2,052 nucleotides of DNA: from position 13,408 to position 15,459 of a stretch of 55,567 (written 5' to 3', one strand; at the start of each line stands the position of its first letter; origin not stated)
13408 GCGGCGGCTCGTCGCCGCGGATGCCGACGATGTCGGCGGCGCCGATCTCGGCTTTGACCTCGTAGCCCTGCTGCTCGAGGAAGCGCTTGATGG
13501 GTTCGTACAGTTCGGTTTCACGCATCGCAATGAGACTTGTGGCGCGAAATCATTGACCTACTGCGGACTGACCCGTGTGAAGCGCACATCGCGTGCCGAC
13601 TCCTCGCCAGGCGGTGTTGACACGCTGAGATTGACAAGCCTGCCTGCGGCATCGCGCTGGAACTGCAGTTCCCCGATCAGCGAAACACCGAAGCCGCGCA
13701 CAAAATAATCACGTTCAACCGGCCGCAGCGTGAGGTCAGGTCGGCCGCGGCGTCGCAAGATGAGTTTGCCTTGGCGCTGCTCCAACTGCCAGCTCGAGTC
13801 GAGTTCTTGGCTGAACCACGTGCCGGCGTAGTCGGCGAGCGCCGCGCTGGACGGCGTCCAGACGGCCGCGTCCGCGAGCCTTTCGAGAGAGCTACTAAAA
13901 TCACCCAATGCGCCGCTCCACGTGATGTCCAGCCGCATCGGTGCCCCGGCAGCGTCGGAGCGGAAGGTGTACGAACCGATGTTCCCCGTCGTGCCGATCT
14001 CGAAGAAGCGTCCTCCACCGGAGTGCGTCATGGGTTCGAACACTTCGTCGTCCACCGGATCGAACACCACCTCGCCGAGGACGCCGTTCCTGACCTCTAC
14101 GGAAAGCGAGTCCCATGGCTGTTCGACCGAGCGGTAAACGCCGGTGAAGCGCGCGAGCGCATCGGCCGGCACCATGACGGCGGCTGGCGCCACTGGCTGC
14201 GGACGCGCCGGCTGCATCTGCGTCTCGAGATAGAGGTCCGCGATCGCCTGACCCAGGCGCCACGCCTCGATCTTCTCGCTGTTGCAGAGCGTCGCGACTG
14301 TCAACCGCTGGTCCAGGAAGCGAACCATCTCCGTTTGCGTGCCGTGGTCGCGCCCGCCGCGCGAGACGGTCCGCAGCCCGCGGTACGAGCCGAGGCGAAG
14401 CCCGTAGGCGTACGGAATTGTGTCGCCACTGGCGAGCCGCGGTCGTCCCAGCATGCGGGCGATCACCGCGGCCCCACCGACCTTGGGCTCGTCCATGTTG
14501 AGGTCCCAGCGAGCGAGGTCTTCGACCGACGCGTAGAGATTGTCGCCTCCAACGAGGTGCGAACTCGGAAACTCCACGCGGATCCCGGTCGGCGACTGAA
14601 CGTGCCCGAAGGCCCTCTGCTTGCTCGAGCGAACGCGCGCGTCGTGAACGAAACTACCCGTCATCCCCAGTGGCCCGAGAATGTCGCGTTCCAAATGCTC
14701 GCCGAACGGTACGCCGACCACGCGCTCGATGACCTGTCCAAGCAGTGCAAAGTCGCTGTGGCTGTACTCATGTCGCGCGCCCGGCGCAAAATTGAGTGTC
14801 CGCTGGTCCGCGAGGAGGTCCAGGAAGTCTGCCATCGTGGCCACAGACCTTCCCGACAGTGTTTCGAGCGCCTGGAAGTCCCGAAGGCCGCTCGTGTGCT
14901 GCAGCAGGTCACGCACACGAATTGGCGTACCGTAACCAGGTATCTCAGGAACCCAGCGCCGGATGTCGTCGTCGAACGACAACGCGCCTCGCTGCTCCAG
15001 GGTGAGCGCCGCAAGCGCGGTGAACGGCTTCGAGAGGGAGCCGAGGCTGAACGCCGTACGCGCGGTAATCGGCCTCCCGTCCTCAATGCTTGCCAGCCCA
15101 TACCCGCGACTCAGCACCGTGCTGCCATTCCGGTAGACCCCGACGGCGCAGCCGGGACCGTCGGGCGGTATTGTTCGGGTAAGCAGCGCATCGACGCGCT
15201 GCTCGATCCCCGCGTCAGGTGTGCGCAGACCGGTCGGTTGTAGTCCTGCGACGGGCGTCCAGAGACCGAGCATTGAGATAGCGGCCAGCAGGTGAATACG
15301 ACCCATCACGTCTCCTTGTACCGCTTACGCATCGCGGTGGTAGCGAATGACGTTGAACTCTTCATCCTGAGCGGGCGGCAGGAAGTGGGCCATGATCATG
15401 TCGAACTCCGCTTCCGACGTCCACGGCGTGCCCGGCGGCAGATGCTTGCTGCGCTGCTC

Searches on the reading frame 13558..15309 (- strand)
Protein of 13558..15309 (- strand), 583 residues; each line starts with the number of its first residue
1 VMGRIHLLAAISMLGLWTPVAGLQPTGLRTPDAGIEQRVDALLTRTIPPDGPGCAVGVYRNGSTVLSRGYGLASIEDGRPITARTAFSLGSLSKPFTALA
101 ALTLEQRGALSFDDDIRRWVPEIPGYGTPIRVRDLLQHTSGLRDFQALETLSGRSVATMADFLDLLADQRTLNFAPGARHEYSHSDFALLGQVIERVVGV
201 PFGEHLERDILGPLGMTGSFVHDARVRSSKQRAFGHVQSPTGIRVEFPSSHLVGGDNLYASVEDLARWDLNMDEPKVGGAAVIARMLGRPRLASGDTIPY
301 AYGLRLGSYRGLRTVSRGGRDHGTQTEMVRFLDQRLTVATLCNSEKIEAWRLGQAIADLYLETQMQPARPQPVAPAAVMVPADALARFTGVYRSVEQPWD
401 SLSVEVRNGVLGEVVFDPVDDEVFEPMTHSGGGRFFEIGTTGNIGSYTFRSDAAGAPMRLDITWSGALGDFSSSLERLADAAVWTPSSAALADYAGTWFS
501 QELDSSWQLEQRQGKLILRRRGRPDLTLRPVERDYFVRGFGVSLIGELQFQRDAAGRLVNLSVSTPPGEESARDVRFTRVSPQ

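Call 90: search_protein_families(library=pfam, proteins=[window:13558-15309:-], max_evalue=0.00001)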
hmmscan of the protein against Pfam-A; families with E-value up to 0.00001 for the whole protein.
window:13558-15309:- (583 aa): 2 families
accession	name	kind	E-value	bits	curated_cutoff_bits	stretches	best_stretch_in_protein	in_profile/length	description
PF00144.29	Beta-lactamase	-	1.1e-59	202.7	27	1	52-346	15-312/329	Beta-lactamase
PF11954.13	DUF3471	-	3.2e-08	34.4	29.3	0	485-564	6-89/103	Domain of unknown function (DUF3471)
